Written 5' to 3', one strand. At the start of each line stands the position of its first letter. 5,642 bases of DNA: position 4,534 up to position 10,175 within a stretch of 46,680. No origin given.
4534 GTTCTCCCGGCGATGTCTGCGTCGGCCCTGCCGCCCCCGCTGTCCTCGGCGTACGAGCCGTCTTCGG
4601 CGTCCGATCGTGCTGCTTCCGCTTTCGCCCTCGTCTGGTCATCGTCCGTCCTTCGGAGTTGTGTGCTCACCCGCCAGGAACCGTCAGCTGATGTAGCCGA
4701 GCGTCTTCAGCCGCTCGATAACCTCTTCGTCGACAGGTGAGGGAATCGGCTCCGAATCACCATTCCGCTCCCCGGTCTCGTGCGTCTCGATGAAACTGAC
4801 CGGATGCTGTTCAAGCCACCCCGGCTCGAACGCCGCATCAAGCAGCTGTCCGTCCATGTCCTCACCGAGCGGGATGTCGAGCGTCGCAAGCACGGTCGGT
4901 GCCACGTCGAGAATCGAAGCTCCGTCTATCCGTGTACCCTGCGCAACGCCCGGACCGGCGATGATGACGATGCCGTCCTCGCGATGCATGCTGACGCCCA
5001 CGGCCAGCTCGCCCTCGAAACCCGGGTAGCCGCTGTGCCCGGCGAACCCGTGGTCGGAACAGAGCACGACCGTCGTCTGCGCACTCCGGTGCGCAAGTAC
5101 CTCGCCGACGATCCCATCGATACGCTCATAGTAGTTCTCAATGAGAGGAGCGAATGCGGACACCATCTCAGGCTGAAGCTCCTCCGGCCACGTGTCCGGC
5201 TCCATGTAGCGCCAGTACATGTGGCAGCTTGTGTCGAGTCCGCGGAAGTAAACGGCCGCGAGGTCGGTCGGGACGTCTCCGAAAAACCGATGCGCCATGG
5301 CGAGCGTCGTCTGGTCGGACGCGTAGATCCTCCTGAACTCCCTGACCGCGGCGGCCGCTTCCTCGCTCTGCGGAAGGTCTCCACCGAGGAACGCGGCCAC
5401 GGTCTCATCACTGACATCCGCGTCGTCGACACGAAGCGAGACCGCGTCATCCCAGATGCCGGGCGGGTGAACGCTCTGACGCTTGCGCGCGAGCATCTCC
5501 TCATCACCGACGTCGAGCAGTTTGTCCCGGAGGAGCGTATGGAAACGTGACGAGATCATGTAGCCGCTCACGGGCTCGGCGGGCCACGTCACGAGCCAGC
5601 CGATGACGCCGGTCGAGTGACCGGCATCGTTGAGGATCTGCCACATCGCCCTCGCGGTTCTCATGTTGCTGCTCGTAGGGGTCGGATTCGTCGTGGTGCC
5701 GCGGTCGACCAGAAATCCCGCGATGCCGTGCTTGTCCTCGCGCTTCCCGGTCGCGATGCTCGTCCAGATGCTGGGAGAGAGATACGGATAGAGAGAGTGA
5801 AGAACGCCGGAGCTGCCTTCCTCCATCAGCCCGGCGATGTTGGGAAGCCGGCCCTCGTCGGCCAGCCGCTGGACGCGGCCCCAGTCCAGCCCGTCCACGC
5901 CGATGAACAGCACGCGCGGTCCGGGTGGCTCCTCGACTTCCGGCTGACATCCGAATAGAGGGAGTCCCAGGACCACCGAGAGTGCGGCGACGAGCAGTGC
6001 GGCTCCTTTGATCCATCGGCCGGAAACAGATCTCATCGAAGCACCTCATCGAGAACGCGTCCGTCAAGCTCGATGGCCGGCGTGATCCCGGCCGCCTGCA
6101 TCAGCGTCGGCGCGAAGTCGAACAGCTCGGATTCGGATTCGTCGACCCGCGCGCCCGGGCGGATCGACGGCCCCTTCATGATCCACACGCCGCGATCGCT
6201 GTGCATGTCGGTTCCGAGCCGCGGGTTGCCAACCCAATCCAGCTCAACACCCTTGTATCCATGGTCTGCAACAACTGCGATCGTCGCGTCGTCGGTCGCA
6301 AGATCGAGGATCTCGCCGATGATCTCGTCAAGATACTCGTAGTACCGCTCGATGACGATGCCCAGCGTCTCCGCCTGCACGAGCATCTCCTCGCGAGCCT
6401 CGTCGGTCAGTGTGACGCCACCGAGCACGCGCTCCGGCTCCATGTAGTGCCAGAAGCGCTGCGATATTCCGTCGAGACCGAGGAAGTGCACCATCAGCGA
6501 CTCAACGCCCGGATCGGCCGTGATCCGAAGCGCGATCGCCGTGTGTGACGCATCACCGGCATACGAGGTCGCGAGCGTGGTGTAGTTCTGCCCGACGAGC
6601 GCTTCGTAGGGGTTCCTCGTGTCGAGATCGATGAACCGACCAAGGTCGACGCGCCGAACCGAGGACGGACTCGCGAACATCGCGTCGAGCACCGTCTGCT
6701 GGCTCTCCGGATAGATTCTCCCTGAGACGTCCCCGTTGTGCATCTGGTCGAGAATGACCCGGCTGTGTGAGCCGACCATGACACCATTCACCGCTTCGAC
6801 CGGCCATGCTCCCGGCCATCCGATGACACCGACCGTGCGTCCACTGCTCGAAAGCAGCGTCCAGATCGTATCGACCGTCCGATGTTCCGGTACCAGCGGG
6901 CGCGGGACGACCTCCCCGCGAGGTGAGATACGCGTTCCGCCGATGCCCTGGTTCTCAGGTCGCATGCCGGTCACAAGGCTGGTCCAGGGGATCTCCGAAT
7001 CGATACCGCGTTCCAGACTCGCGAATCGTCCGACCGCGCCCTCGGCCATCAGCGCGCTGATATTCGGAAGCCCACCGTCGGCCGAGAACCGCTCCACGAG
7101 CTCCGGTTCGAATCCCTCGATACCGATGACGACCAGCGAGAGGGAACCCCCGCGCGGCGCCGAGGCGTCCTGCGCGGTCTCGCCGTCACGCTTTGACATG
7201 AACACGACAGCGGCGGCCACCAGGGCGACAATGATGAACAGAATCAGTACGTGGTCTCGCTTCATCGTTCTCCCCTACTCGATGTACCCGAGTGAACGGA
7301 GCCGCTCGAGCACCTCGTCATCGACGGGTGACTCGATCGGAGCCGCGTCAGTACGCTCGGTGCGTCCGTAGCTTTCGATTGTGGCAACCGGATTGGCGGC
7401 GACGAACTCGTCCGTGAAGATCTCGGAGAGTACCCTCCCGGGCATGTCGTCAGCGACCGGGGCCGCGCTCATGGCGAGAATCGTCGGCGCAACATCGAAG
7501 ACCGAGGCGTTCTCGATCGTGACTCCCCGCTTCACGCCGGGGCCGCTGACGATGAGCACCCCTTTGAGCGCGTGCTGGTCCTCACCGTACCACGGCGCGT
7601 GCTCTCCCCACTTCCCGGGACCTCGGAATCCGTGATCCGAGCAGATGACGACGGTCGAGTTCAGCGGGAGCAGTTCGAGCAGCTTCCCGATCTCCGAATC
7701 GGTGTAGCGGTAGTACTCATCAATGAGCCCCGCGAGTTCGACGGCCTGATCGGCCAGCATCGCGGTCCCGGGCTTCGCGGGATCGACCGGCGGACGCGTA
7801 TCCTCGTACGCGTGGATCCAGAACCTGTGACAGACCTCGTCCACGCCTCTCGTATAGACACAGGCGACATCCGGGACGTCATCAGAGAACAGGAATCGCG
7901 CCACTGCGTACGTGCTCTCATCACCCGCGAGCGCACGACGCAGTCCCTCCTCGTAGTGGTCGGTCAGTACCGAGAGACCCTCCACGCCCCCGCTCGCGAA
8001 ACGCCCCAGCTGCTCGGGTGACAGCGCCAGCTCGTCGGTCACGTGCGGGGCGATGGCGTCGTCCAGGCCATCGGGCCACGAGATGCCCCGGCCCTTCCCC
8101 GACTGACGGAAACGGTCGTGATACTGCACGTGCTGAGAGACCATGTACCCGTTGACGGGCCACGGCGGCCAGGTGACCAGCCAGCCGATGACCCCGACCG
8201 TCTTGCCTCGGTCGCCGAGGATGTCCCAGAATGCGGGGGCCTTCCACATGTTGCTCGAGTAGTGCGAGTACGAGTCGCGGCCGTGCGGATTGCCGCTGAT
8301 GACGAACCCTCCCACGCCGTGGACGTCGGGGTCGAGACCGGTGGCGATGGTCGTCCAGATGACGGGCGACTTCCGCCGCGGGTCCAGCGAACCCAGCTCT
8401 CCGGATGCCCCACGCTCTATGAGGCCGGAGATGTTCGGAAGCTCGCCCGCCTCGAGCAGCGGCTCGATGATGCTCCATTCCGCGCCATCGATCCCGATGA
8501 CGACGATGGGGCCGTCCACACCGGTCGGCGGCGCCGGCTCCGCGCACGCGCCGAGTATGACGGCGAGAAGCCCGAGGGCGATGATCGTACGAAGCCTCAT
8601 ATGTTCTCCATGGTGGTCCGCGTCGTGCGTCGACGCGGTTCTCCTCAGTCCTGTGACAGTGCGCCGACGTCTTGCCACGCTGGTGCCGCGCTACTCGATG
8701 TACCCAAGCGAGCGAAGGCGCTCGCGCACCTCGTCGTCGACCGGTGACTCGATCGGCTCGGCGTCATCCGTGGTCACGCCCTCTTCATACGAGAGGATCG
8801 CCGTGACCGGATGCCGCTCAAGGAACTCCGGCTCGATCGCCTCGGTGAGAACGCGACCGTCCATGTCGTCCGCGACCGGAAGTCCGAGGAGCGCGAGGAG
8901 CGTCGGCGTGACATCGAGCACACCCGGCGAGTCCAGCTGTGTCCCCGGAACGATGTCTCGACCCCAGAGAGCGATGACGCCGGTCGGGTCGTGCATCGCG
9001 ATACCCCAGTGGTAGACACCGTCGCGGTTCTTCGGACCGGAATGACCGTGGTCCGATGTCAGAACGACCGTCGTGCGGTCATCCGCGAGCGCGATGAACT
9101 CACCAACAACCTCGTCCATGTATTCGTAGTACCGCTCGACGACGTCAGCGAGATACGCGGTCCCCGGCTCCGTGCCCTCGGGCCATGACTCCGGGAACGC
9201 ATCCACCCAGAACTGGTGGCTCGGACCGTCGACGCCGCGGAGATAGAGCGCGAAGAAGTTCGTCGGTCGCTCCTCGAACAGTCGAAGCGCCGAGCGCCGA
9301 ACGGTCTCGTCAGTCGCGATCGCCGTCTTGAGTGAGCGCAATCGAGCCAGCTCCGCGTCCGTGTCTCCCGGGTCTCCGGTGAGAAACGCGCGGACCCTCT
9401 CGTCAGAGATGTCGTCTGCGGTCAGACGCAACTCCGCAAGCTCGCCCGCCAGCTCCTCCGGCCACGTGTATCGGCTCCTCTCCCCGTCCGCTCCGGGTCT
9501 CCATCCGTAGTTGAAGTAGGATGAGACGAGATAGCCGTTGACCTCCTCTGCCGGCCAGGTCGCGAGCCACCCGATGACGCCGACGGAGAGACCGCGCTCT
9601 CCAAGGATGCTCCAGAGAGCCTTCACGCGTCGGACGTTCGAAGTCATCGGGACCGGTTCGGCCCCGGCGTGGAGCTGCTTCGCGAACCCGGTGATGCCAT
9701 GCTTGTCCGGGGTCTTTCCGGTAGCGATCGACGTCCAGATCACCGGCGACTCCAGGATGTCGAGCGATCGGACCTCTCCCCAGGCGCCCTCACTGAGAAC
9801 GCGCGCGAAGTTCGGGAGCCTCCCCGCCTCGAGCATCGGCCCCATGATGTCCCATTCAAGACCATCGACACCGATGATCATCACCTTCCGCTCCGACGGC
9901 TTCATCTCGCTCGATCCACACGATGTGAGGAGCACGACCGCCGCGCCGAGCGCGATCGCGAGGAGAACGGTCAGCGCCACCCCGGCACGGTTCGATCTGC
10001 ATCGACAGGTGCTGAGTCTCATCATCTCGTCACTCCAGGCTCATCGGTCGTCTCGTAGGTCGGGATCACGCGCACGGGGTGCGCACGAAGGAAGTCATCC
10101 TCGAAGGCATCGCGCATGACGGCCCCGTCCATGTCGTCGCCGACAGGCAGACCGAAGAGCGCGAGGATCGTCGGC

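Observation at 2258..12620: Six tandem AlkP-superfamily paralogs followed by a TMTC-like GT-C/TPR glycosyltransferase: candidate undescribed envelope system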

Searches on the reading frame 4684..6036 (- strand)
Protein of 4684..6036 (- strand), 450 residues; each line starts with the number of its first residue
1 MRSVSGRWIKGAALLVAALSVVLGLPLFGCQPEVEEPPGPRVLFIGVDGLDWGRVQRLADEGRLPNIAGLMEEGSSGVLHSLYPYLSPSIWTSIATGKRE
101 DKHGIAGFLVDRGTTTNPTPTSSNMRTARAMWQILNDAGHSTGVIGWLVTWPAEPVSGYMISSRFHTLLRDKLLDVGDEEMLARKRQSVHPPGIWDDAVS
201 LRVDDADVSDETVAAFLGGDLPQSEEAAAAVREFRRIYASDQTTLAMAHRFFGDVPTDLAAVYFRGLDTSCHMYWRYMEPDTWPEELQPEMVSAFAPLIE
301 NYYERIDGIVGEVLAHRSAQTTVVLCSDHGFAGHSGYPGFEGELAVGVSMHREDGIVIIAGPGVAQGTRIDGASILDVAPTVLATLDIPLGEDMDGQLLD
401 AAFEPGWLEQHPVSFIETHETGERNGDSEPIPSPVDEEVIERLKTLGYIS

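Call 5: search_protein_families(library=pfam, proteins=[window:4684-6036:-], max_evalue=0.01)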
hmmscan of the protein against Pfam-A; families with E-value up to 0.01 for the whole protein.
window:4684-6036:- (450 aa): 1 family
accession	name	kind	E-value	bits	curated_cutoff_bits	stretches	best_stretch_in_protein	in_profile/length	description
PF01663.27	Phosphodiest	-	2.9e-29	103.2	23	1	42-333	1-223/342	Type I phosphodiesterase / nucleotide pyrophosphatase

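Call 6: search_protein_families(library=ncbifam, proteins=[window:4684-6036:-], max_evalue=0.01)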
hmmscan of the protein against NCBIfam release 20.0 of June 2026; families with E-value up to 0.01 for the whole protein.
window:4684-6036:- (450 aa): 2 families
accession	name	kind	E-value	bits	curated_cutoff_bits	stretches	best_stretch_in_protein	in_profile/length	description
TIGR02335.1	hydr_PhnA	equivalog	1.6e-06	27.5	407.55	1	42-145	15-119/408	phosphonoacetate hydrolase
TIGR01307.1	pgm_bpd_ind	equivalog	0.0037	15.8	330.65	1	304-398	412-502/504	2,3-bisphosphoglycerate-independent phosphoglycerate mutase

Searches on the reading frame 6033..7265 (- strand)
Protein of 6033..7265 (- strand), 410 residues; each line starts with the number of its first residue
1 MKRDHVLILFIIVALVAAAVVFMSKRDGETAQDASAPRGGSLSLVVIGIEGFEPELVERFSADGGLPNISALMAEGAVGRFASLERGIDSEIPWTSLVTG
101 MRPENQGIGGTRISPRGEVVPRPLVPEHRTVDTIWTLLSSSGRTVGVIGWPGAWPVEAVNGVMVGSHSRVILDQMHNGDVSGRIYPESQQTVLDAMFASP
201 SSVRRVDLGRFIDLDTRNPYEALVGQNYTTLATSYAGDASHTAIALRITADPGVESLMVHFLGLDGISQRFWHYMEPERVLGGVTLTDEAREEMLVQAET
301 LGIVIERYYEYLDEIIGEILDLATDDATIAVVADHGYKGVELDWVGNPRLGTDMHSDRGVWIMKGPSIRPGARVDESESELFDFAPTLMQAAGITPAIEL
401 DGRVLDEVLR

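Call 5: search_protein_families(library=pfam, proteins=[window:6033-7265:-], max_evalue=0.01)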
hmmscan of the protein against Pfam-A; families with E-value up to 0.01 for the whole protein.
window:6033-7265:- (410 aa): 3 families
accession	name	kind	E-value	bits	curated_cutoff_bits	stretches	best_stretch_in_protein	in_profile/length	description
PF01663.27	Phosphodiest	-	1.3e-18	68.2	23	1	44-341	1-225/342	Type I phosphodiesterase / nucleotide pyrophosphatase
PF00884.28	Sulfatase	-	0.00039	20.3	25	1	310-394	211-301/301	Sulfatase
PF01676.23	Metalloenzyme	-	0.0036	17.3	24.3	1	310-389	174-245/252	Metalloenzyme superfamily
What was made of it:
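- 6033..7265 (-): P5: catalytically degenerate PF01663 paralog, 410 aa. It has an N-terminal TM anchor instead of a lipobox and has no tail. It is present in every complete array. Pfam E 1.3e-18 (call 5).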

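Call 6: search_protein_families(library=ncbifam, proteins=[window:6033-7265:-], max_evalue=0.01)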
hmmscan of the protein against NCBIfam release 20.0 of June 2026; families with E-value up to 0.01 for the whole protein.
window:6033-7265:- (410 aa): 1 family
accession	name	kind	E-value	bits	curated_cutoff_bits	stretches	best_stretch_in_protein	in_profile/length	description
TIGR02335.1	hydr_PhnA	equivalog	1.5e-06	27.6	407.55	1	44-111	15-81/408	phosphonoacetate hydrolase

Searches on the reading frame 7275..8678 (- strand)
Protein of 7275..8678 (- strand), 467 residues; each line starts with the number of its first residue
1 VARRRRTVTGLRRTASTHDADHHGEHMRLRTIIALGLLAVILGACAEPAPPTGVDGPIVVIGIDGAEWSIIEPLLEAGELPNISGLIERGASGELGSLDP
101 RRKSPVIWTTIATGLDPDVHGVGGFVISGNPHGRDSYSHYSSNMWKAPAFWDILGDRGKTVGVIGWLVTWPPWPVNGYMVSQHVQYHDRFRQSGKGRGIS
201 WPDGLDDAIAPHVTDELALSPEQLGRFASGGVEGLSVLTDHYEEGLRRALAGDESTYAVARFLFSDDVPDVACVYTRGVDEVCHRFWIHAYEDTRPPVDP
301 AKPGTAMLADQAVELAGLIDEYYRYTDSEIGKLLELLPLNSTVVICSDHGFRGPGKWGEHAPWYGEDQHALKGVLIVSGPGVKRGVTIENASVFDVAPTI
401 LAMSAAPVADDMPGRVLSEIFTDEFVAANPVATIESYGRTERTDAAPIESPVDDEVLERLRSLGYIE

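Call 5: search_protein_families(library=pfam, proteins=[window:7275-8678:-], max_evalue=0.01)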
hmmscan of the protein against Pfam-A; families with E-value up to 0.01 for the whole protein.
window:7275-8678:- (467 aa): 2 families
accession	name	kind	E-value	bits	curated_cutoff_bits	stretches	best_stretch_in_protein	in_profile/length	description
PF01663.27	Phosphodiest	-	6e-26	92.3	23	1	59-351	2-221/342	Type I phosphodiesterase / nucleotide pyrophosphatase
PF00884.28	Sulfatase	-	1.5e-06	28.2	25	1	317-402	204-297/301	Sulfatase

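Call 6: search_protein_families(library=ncbifam, proteins=[window:7275-8678:-], max_evalue=0.01)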
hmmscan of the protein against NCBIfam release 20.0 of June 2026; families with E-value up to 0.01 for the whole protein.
window:7275-8678:- (467 aa): 1 family
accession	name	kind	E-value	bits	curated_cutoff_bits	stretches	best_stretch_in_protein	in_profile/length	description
TIGR02335.1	hydr_PhnA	equivalog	4.3e-05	22.8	407.55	1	56-125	13-81/408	phosphonoacetate hydrolase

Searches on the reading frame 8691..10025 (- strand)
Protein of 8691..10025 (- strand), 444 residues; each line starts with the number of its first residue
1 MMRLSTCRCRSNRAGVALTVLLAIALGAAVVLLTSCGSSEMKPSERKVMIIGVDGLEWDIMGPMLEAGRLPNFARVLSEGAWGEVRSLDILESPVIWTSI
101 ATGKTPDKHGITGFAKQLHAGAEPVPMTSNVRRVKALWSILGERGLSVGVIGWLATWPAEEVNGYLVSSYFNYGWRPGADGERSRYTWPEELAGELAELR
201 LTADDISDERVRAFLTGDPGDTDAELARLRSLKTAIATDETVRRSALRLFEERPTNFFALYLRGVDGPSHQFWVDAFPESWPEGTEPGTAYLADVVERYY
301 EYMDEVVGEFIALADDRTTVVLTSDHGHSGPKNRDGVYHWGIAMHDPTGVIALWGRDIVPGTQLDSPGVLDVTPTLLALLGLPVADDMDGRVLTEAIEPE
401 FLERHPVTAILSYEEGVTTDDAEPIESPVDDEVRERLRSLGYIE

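Call 5: search_protein_families(library=pfam, proteins=[window:8691-10025:-], max_evalue=0.01)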
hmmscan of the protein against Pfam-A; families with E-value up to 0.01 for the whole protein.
window:8691-10025:- (444 aa): 2 families
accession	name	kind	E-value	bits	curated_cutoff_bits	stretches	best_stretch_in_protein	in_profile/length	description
PF01663.27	Phosphodiest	-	1.3e-29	104.3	23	1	48-340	1-232/342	Type I phosphodiesterase / nucleotide pyrophosphatase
PF00884.28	Sulfatase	-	6.6e-06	26.1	25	1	295-381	205-300/301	Sulfatase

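Call 6: search_protein_families(library=ncbifam, proteins=[window:8691-10025:-], max_evalue=0.01)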
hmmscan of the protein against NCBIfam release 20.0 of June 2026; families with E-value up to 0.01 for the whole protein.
window:8691-10025:- (444 aa): 2 families
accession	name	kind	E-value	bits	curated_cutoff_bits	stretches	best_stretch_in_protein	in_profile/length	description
NF038075.1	fam_STM4013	hypoth_equivalog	0.00043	19.8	250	0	46-86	8-48/261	STM4013/SEN3800 family hydrolase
TIGR02335.1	hydr_PhnA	equivalog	0.0008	18.6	407.55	1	44-142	11-110/408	phosphonoacetate hydrolase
